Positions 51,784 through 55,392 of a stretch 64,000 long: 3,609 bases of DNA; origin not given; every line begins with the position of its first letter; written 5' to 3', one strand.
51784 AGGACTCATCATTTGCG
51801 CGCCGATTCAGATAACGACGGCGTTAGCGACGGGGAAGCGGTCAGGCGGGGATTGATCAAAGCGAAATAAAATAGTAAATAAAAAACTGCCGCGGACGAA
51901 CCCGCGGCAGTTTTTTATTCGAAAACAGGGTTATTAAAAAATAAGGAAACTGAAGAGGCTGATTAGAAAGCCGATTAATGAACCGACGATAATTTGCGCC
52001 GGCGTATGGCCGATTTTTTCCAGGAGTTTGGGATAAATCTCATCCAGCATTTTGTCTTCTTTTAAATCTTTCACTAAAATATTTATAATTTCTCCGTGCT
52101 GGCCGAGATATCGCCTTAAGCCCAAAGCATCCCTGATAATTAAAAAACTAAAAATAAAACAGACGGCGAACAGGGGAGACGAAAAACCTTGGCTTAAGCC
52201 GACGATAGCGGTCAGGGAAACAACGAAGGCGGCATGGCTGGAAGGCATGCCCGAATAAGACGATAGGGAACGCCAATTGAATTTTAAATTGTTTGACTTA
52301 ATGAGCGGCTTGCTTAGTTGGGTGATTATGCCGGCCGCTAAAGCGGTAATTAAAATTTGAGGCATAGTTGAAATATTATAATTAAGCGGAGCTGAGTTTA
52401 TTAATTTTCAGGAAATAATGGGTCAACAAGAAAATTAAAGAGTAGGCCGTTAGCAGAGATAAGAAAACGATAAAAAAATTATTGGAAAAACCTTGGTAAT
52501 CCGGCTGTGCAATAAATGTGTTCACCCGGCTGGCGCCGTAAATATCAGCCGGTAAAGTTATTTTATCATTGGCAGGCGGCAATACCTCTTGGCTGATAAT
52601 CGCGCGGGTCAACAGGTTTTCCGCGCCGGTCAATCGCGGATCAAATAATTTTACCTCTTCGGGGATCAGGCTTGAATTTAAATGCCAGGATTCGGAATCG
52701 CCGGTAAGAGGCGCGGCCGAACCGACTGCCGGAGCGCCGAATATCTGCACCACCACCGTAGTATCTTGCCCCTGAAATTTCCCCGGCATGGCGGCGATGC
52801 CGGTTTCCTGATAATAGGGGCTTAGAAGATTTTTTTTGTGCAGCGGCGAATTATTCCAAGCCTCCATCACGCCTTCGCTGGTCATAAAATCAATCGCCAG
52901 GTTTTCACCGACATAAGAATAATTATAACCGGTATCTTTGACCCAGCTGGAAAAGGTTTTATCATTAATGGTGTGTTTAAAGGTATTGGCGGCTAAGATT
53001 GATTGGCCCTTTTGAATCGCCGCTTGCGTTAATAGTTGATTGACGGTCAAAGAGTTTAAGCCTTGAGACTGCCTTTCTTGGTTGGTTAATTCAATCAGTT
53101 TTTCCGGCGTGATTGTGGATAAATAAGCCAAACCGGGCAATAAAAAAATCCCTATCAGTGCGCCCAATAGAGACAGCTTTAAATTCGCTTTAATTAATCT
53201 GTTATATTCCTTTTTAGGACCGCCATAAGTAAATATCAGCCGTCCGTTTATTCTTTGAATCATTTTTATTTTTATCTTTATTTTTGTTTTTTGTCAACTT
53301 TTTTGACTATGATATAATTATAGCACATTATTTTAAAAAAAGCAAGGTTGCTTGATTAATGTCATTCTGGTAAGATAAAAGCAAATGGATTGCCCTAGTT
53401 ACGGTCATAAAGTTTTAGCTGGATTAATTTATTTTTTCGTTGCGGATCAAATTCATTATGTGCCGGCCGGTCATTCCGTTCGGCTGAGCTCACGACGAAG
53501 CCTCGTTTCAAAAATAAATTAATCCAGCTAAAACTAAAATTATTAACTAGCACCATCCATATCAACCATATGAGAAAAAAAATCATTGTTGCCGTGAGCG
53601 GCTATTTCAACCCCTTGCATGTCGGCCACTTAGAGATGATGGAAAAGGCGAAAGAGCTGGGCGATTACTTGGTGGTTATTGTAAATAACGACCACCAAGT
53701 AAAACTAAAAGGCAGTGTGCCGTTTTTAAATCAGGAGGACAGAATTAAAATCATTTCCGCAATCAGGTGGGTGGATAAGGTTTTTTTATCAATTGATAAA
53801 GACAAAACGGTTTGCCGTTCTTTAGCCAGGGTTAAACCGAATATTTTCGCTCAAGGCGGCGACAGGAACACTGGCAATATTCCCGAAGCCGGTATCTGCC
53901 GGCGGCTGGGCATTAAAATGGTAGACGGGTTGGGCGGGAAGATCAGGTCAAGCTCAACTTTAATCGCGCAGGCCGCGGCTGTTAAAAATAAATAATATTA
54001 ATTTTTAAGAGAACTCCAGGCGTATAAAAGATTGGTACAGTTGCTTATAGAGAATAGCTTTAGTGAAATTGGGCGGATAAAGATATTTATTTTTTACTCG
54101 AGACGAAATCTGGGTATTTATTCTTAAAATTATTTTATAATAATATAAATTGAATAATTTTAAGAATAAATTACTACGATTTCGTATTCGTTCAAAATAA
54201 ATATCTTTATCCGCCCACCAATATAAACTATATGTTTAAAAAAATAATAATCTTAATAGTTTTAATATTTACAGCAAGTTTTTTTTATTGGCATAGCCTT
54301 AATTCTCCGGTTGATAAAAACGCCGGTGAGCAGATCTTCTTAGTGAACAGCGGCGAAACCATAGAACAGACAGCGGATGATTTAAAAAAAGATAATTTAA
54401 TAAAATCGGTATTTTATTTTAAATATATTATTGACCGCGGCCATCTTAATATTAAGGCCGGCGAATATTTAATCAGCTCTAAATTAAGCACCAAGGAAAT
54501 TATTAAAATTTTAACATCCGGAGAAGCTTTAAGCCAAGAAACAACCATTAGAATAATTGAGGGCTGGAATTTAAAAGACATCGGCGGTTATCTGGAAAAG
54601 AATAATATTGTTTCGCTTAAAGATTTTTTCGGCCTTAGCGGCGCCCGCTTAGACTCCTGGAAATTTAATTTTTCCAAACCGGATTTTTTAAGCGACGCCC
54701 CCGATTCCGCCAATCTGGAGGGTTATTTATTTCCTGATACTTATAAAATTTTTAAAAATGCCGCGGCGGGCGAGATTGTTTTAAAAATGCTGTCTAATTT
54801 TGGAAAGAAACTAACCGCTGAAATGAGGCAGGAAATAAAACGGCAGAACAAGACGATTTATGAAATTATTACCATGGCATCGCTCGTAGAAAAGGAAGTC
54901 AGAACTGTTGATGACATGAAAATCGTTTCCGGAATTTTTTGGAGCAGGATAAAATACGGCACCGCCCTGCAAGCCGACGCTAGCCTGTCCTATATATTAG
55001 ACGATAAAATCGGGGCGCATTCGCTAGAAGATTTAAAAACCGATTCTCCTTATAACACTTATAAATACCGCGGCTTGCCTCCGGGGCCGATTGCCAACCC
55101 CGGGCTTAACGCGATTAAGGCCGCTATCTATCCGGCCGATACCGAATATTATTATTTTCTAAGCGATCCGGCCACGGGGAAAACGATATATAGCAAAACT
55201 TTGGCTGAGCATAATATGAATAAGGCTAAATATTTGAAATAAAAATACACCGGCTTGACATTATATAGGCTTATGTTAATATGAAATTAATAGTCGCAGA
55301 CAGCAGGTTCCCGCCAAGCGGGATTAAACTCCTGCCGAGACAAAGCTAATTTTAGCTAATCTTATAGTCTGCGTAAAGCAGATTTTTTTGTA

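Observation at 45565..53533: Two copies of an element with a conserved ~70-nt core closed by long stems of different sequence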

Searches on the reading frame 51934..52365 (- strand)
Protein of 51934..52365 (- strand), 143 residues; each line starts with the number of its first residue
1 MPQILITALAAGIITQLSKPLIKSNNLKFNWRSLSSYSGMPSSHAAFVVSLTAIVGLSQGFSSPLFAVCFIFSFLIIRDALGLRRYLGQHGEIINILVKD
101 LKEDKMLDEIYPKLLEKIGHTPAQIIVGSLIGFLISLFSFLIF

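Call 12: search_protein_families(library=pfam, proteins=[window:51934-52365:-])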
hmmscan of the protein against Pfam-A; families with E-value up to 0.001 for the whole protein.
window:51934-52365:- (143 aa): 1 family
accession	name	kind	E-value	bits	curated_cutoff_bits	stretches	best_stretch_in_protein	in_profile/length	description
PF02681.20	DUF212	-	1.3e-35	122.8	26.5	1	3-135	4-126/126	Divergent PAP2 family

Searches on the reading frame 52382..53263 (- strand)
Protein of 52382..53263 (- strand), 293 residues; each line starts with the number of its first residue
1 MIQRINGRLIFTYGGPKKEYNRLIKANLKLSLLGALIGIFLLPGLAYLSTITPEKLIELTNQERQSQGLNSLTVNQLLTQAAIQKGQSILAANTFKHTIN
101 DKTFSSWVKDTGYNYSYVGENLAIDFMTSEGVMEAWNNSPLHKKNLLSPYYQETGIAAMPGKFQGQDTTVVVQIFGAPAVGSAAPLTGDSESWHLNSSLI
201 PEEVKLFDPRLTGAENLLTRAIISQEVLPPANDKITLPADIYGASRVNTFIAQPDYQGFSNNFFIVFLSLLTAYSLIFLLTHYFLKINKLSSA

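Call 12: search_protein_families(library=pfam, proteins=[window:52382-53263:-])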
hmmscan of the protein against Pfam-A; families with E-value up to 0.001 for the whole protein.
window:52382-53263:- (293 aa): 1 family
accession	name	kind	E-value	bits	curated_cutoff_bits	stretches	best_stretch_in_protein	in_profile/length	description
PF00188.32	CAP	-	1.6e-09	39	21.1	1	58-175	2-117/117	Cysteine-rich secretory protein family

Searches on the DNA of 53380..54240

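Call 98: search_rna_families(source=window, start=53380, end=54240, threshold=evalue, max_evalue=1)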
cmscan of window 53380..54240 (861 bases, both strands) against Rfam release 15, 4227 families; matches with E-value up to 1: 4.
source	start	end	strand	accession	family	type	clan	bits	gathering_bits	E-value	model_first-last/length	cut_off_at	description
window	54067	54219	-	RF04174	MIR4208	Gene; miRNA;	-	33.1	140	0.005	1-191/191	no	MIR4208 microRNA precursor family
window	54101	54186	+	RF00928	mir-590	Gene; miRNA;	-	27.3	65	0.0061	1-86/86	no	mir-590 microRNA precursor family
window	54069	54216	-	RF04127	MIR8007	Gene; miRNA;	-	21.2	195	0.16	1-226/226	no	MIR8007 microRNA precursor family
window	53664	53702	-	RF03201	mir-617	Gene; miRNA;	-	19.2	80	0.58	23-61/82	no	mir-617 microRNA precursor family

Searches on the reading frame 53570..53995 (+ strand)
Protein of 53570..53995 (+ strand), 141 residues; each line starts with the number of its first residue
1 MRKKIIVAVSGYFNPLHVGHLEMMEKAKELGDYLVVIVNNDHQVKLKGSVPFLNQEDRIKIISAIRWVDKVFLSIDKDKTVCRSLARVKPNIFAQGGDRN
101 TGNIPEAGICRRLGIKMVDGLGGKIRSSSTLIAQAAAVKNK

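Call 12: search_protein_families(library=pfam, proteins=[window:53570-53995:+])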
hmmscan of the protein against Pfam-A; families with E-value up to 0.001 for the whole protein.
window:53570-53995:+ (141 aa): 1 family
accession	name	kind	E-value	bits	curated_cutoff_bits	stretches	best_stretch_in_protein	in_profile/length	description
PF01467.32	CTP_transf_like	-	1.7e-16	61.1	21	1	10-98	3-89/133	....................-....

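Call 91: find_homologous_proteins(query=window:53570-53995:+, max_evalue=1e-20)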
Query window:53570-53995:+ (141 aa): 5423 proteins with E <= 1e-20 among 5542 candidates; the best 120 are listed.
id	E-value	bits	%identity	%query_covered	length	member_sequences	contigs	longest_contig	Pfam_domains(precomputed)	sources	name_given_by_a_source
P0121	6.3e-86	303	100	100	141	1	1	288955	PF01467.33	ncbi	-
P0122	5.3e-74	265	86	99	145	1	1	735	PF01467.33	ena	-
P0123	2.5e-73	263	86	99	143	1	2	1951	PF01467.33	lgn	-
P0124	2.7e-73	262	86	99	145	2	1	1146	PF01467.33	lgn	-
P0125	5.6e-73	261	86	99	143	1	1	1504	PF01467.33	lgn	-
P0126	2.0e-72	260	83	100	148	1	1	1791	PF01467.33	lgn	-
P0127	2.5e-72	259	86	99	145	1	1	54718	PF01467.33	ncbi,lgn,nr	ncbi:MAG: adenylyltransferase/cytidyltransferase family protein [Patescibacteria group bacterium]|nr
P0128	2.8e-72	259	86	99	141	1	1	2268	PF01467.33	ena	-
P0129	9.7e-72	257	86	99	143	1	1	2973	PF01467.33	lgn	-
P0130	2.5e-71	256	87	94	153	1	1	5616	PF01467.33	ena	-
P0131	2.5e-71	256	84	98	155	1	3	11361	PF01467.33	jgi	jgi:D-beta-D-heptose 7-phosphate kinase/D-beta-D-heptose 1-phosphate adenosyltransferase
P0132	3.2e-71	256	84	100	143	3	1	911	PF01467.33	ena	-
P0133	1.7e-70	253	81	99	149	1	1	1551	PF01467.33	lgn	-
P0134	2.9e-70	253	86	94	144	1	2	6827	PF01467.33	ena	-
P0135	4.9e-70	252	83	100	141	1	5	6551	PF01467.33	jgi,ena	-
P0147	2.1e-67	243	82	93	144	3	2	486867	PF01467.33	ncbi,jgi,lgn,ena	-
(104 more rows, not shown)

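Call 92: find_encoding_contigs(protein=P0127, flank=2500, max_places=1)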
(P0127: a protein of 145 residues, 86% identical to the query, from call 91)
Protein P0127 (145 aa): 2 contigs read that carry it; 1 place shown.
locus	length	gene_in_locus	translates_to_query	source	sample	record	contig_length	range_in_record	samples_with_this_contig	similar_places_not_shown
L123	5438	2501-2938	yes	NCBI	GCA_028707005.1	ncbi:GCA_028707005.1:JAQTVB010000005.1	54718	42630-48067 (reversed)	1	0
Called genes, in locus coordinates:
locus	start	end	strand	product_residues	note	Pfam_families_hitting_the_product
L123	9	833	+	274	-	-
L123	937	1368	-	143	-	PF02681:DUF212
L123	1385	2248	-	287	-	PF00188:CAP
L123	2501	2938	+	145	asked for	PF01467:CTP_transf_like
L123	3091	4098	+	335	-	PF02618:YceG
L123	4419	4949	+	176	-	PF00466:Ribosomal_L10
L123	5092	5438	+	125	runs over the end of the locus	PF16320:Ribosomal_L12_N, PF00542:Ribosomal_L12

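Call 93: find_encoding_contigs(protein=P0147, flank=2500, max_places=1)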
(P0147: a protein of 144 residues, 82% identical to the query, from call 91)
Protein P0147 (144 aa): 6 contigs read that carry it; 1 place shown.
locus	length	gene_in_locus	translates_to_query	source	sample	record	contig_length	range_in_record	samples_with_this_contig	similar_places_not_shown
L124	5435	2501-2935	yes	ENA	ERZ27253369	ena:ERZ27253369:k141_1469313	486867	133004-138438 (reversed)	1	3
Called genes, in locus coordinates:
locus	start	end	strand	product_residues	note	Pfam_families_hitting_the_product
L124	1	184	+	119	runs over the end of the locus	-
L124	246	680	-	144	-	PF02681:DUF212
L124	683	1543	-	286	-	PF00188:CAP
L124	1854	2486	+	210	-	PF01135:PCMT, PF13847:Methyltransf_31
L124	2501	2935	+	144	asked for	PF01467:CTP_transf_like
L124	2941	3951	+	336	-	PF02618:YceG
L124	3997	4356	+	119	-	-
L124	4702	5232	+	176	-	PF00466:Ribosomal_L10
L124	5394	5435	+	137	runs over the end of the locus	PF16320:Ribosomal_L12_N, PF00542:Ribosomal_L12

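Call 120: search_protein_families(library=ncbifam, proteins=[window:53570-53995:+], max_evalue=0.00001)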
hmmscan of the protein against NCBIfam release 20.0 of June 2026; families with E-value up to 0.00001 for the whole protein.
window:53570-53995:+ (141 aa): 7 families
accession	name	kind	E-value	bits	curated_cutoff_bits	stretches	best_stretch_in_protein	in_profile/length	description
TIGR02199.1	rfaE_dom_II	equivalog_domain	8.3e-23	80.8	181.5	1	3-133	10-140/144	D-glycero-beta-D-manno-heptose 1-phosphate adenylyltransferase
TIGR00125.1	cyt_tran_rel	domain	5e-18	65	27.7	1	6-70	1-64/65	adenylyltransferase/cytidyltransferase family protein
NF008454.0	PRK11316.1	equivalog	1.8e-17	63.2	521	1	3-106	339-442/475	bifunctional D-glycero-beta-D-manno-heptose-7-phosphate kinase/D-glycero-beta-D-manno-heptose 1-phosphate adenylyltransferase HldE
TIGR01518.1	g3p_cytidyltrns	equivalog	3.9e-13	49.6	165.4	1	8-98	2-91/125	glycerol-3-phosphate cytidylyltransferase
NF005518.0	PRK07143.1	equivalog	2.3e-07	30.5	232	1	6-74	17-88/281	hypothetical protein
NF001985.0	PRK00777.1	subfamily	7e-07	29.4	104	1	6-62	6-62/157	pantetheine-phosphate adenylyltransferase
TIGR01510.1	coaD_prev_kdtB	equivalog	3.9e-06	27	103.3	1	9-63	4-53/155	pantetheine-phosphate adenylyltransferase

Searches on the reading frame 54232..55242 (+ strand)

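Call 12: search_protein_families(library=pfam, proteins=[window:54232-55242:+])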
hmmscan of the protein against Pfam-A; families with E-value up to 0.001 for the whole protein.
window:54232-55242:+ (336 aa): 1 family
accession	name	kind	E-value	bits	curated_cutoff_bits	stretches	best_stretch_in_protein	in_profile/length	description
PF02618.21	YceG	-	1.1e-78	265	32.4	1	37-333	2-275/275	YceG-like family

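Call 120: search_protein_families(library=ncbifam, proteins=[window:54232-55242:+], max_evalue=0.00001)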
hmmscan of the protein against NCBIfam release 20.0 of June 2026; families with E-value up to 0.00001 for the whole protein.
window:54232-55242:+ (336 aa): 2 families
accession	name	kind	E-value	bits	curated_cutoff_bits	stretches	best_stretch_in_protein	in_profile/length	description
TIGR00247.1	TIGR00247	hypoth_equivalog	1.1e-69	235.1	103.4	1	6-336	10-342/347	endolytic transglycosylase MltG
NF007619.0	PRK10270.1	equivalog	1.9e-36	125.8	532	1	6-336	10-332/340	cell division protein YceG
